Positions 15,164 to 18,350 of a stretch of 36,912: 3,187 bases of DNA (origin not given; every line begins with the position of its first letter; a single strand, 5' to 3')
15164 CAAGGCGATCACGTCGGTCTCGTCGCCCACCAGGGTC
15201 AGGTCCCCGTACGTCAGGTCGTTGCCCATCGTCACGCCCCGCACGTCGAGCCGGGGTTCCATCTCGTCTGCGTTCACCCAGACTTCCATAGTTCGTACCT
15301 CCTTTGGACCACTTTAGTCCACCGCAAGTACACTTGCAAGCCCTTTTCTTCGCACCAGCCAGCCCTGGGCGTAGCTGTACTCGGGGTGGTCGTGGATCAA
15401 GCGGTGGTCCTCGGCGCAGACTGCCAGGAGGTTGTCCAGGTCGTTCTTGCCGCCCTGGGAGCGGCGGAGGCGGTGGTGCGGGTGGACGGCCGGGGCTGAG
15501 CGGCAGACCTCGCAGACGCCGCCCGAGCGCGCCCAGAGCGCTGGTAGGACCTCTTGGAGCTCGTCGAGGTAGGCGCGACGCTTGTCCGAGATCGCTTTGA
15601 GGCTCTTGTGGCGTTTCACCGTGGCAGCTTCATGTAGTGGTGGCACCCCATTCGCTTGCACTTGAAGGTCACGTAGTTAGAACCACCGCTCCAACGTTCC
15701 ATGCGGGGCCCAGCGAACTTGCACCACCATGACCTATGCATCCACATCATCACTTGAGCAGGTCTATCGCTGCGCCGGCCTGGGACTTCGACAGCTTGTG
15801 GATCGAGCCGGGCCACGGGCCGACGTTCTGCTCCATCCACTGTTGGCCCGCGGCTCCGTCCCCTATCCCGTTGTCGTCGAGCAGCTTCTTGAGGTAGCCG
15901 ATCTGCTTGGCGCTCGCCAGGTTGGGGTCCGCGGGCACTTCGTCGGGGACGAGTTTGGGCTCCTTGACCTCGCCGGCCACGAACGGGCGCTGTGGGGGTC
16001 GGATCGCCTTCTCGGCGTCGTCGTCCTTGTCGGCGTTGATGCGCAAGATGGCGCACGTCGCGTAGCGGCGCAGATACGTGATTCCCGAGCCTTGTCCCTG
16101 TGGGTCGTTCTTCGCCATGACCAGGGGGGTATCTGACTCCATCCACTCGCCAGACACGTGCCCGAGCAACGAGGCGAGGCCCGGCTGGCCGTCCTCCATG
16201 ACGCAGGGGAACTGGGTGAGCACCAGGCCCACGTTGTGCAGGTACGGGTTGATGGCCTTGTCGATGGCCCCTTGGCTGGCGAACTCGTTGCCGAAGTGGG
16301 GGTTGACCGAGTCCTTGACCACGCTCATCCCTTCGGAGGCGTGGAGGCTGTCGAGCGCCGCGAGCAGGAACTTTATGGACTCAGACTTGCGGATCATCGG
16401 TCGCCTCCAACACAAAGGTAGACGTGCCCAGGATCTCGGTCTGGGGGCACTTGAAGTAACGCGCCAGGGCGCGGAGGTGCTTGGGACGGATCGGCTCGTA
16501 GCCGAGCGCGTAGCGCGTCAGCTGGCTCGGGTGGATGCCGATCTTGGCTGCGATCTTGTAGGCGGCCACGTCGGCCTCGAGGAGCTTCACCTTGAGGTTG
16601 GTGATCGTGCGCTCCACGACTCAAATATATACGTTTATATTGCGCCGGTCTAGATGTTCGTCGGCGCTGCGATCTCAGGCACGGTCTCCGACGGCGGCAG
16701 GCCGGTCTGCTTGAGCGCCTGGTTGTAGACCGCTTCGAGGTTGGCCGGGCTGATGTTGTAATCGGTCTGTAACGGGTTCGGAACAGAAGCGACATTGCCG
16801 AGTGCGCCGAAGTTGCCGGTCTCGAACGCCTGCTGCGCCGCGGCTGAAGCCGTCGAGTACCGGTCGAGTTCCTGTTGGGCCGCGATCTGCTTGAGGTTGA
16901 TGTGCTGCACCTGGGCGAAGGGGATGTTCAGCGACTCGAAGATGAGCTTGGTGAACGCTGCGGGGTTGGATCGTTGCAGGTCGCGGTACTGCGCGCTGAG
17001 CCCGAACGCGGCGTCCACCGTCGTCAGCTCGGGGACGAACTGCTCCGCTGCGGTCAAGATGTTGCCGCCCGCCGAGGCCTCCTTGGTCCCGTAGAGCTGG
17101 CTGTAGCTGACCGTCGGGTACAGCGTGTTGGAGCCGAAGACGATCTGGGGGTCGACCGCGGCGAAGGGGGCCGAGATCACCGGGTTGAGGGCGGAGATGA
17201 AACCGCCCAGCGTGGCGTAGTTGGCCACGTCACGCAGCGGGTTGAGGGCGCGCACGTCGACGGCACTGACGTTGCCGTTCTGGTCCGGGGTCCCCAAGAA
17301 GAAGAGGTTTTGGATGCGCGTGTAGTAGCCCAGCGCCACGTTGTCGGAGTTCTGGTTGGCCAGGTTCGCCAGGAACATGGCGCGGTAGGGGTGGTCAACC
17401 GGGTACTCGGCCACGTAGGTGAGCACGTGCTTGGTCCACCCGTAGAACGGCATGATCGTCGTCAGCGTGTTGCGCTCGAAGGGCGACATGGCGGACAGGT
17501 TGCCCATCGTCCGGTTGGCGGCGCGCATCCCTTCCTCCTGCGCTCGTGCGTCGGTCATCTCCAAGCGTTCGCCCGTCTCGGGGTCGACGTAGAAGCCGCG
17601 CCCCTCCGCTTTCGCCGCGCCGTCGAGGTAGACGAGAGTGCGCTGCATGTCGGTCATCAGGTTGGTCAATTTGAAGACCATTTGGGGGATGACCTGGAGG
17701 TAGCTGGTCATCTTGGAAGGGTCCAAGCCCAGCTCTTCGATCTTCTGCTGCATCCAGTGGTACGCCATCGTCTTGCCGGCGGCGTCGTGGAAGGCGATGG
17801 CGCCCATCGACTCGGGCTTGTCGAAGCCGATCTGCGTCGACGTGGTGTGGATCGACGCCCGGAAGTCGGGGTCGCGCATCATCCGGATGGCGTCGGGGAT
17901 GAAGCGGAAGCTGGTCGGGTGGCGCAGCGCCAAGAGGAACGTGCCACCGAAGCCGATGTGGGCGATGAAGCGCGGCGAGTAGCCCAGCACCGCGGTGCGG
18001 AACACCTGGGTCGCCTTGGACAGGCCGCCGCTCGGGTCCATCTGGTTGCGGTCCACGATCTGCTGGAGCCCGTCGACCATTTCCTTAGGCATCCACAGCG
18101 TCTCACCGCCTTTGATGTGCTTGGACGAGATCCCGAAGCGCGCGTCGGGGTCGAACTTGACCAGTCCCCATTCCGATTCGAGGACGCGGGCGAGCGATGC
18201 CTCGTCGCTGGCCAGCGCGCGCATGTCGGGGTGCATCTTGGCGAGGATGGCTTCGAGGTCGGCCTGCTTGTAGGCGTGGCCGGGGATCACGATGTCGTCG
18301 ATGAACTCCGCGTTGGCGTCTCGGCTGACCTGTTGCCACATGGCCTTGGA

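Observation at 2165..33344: Over-represented 14-bp palindrome GCAAG-N4-CTTGC at operon boundaries: a probable phage regulator operator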

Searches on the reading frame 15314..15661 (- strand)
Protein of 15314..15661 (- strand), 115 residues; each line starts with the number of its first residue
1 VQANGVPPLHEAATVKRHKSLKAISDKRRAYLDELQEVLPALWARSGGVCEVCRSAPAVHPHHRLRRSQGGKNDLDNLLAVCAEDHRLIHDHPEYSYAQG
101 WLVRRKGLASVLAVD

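Call 75: search_protein_families(library=pfam, proteins=[window:15314-15661:-], max_evalue=0.01)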
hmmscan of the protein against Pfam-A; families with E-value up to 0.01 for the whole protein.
window:15314-15661:- (115 aa): 1 family
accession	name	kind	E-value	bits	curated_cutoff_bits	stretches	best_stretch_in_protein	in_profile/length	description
PF01844.29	HNH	-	2e-06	28.3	21.4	1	50-91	1-46/47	HNH endonuclease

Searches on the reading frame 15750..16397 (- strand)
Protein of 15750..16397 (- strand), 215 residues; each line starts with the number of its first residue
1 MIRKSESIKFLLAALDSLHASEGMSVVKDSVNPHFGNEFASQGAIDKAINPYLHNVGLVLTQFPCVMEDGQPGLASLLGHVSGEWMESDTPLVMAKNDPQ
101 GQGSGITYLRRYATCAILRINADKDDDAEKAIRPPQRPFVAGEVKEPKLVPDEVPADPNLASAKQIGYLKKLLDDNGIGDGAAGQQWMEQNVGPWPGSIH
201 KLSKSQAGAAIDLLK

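Call 12: search_protein_families(library=phrogs, proteins=[window:15750-16397:-], max_evalue=0.001)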
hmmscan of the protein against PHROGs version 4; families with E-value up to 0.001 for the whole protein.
window:15750-16397:- (215 aa): 4 families
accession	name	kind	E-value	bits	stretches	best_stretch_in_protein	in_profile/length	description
phrog_2324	-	DNA, RNA and nucleotide metabolism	1.4e-32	113.8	1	2-136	2-136/193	Erf-like ssDNA annealing protein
phrog_155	-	DNA, RNA and nucleotide metabolism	1e-23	85.4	1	22-214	77-264/308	Erf-like ssDNA annealing protein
phrog_34817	-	unknown function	5.5e-11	43.3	1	26-130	34-136/291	-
phrog_10003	-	other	2.6e-05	24.8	1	95-132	135-174/297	recombinase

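Call 27: find_related_loci(query=window:15750-16397:-, collection=viral_contigs, flank=10000)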
Query window:15750-16397:- (215 aa) in viral_contigs; peptide patterns used: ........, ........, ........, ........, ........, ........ (x = any residue, [..] = any of these).
15 stretches matched a pattern; 3 encode a relative of the query (tblastn E <= 1e-3); 3 distinct loci.
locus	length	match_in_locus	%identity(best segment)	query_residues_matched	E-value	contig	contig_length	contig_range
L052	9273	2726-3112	45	1-134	3e-27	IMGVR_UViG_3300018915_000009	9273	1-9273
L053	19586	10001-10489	31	1-178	1e-14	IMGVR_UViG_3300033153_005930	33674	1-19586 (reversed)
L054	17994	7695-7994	33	22-117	1e-7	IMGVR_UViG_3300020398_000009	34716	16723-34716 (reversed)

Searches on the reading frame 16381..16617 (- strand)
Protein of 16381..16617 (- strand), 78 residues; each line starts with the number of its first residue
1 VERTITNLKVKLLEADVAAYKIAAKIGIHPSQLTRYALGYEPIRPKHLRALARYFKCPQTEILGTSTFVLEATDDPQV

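Call 12: search_protein_families(library=phrogs, proteins=[window:16381-16617:-], max_evalue=0.001)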
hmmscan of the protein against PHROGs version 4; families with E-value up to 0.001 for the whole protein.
window:16381-16617:- (78 aa): 2 families
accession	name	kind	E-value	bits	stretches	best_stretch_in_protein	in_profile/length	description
phrog_3949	-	transcription regulation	9.2e-05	23.5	1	18-63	28-73/161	transcriptional repressor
phrog_4583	-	transcription regulation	0.00032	21.7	1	6-67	13-74/81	transcriptional repressor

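Call 31: search_protein_families(library=pfam, proteins=[window:16381-16617:-], max_evalue=0.1)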
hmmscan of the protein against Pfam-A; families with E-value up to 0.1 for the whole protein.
window:16381-16617:- (78 aa): 3 families
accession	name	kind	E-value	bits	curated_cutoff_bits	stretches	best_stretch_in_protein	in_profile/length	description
PF01381.28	HTH_3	-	2.9e-06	27.6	23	1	21-58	14-51/55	Helix-turn-helix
PF13443.12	HTH_26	-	0.00011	22.9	22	1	7-65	1-60/63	Cro/C1-type HTH DNA-binding domain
PF13560.12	HTH_31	-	0.026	15.3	27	1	22-61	20-60/64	Helix-turn-helix domain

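Call 33: search_solved_structures(query=window:16381-16617:-, max_evalue=1, show_alignments=4)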
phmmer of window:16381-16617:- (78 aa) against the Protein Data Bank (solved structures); distinct sequences matched with E-value up to 1: 3.
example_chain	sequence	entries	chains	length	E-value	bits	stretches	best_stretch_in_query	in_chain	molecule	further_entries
5byo_A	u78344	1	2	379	3.1e-07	33.9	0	18-37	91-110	dTor_12x31L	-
4yxz_A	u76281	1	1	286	1.4e-05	28.7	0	18-37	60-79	dTor_9x31L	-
2kpj_A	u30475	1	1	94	0.68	13.8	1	7-64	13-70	SOS-response transcriptional repressor, LexA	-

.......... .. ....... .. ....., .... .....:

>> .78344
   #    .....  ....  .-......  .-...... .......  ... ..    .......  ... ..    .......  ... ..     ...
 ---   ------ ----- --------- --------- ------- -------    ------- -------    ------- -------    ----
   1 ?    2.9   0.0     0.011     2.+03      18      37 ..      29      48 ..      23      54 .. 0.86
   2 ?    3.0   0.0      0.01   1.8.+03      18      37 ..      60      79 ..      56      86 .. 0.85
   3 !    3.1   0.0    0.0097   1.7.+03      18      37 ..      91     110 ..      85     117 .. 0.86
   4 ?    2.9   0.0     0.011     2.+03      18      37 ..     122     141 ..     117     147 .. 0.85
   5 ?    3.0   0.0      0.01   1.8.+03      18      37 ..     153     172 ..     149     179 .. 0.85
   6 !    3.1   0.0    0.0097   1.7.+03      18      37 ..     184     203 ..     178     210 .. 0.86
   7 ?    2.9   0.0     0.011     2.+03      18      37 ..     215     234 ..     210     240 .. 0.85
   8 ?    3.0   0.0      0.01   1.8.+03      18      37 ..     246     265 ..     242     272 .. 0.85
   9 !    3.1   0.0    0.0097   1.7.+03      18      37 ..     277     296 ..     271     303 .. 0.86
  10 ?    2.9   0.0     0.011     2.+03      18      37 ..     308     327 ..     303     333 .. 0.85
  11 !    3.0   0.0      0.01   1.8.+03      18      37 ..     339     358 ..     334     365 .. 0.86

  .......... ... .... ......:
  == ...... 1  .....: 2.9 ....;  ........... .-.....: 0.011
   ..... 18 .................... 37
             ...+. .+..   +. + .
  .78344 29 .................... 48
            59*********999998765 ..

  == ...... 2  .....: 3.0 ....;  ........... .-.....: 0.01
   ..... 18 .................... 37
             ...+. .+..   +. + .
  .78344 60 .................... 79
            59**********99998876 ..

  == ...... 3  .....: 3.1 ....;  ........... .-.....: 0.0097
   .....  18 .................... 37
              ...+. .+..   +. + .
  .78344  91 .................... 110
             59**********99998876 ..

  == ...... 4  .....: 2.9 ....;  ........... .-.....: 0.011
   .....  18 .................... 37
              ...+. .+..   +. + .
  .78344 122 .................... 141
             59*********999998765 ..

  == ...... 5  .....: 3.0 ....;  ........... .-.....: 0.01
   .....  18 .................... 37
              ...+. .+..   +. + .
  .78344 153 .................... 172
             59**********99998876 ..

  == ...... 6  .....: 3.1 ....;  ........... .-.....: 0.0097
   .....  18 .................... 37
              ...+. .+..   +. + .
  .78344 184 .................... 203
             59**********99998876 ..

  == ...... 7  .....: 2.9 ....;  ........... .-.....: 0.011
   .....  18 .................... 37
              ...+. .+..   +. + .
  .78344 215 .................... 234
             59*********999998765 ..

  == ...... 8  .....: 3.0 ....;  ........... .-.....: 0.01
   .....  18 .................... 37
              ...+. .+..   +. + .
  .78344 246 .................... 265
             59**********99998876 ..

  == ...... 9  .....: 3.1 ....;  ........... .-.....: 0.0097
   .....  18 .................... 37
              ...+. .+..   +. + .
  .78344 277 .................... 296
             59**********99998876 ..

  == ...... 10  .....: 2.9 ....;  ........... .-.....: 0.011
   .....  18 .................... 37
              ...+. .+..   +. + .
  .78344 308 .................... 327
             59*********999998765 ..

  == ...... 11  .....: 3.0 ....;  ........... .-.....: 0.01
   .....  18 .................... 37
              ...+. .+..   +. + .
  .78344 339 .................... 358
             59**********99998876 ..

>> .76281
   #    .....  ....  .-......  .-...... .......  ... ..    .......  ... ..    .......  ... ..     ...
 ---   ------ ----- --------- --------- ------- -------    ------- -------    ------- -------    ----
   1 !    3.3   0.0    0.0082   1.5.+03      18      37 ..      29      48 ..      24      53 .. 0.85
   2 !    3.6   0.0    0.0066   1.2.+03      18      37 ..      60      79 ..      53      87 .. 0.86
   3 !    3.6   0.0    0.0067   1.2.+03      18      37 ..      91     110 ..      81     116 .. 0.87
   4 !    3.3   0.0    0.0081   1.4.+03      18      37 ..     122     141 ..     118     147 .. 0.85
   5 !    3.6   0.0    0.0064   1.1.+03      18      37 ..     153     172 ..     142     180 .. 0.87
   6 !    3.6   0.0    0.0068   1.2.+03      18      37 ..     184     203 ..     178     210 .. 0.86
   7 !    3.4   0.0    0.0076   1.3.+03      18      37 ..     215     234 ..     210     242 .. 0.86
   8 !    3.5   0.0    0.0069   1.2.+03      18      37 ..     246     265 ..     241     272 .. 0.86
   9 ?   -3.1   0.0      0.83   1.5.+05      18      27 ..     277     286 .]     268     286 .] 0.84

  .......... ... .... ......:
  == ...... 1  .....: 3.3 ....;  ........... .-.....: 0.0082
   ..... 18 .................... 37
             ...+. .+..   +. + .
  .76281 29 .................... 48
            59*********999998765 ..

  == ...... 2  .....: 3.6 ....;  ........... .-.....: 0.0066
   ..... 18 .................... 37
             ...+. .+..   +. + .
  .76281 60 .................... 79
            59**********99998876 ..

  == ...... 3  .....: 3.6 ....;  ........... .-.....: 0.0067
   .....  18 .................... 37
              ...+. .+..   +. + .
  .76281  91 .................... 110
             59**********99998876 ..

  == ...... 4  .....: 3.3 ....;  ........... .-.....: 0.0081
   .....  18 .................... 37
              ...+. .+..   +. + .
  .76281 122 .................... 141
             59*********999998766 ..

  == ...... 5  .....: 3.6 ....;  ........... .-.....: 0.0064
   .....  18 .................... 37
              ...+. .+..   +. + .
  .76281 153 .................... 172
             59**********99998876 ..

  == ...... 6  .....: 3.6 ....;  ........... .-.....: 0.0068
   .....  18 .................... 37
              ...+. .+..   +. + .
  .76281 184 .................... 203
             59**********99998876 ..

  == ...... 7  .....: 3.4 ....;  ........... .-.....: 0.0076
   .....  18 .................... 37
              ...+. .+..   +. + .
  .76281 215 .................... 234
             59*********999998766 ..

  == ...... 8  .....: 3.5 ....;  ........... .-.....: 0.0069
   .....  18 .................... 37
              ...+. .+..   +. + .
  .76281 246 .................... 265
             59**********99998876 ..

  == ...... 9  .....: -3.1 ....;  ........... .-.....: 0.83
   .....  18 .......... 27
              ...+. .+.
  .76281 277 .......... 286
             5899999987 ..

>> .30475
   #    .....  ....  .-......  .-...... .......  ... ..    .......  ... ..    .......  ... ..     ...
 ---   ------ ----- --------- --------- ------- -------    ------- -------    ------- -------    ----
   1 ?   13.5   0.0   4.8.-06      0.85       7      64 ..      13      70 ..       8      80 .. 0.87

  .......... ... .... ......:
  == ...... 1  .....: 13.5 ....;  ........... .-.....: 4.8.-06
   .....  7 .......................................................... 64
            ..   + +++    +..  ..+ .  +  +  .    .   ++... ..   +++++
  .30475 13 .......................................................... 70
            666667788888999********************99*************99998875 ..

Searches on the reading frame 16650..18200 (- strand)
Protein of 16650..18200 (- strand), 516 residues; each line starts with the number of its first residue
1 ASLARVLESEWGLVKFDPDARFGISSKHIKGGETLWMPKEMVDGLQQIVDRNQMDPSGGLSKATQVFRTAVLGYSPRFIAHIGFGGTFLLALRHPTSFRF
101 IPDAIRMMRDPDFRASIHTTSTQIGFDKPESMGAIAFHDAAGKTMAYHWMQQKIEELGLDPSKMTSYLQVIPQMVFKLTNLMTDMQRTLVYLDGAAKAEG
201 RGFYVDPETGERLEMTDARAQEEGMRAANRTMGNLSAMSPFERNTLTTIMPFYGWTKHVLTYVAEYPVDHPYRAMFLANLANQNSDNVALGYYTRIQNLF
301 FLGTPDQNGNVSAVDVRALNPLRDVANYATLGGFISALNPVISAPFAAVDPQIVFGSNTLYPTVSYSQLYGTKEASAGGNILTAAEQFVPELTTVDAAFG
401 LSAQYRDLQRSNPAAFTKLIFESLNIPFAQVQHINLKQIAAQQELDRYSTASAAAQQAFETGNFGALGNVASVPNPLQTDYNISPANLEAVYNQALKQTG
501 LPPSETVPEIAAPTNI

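Call 28: find_related_loci(query=window:16650-18200:-, collection=viral_contigs, flank=10000)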
Query window:16650-18200:- (516 aa) in viral_contigs; peptide patterns used: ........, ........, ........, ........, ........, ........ (x = any residue, [..] = any of these).
16 stretches matched a pattern; 12 encode a relative of the query (tblastn E <= 1e-3); 12 distinct loci.
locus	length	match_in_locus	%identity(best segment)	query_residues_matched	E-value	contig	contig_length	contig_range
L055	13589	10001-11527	62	1-507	0e+0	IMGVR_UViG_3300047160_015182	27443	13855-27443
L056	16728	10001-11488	60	1-502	0e+0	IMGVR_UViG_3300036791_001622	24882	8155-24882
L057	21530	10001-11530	58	1-516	0e+0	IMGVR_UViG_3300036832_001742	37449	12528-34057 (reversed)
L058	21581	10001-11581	52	1-513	4e-178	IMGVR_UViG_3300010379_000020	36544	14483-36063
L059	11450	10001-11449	64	1-484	0e+0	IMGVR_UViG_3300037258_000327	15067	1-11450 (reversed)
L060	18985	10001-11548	46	6-506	1e-147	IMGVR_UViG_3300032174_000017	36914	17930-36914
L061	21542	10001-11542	47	6-513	6e-146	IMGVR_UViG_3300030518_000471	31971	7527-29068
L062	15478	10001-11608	44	2-493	5e-138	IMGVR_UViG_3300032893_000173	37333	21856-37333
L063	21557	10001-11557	41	9-493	2e-112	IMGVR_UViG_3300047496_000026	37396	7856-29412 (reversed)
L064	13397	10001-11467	42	2-494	3e-122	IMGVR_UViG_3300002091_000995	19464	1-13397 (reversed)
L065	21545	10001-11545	46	6-506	3e-145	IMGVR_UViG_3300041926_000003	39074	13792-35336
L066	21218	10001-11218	31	59-463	9e-53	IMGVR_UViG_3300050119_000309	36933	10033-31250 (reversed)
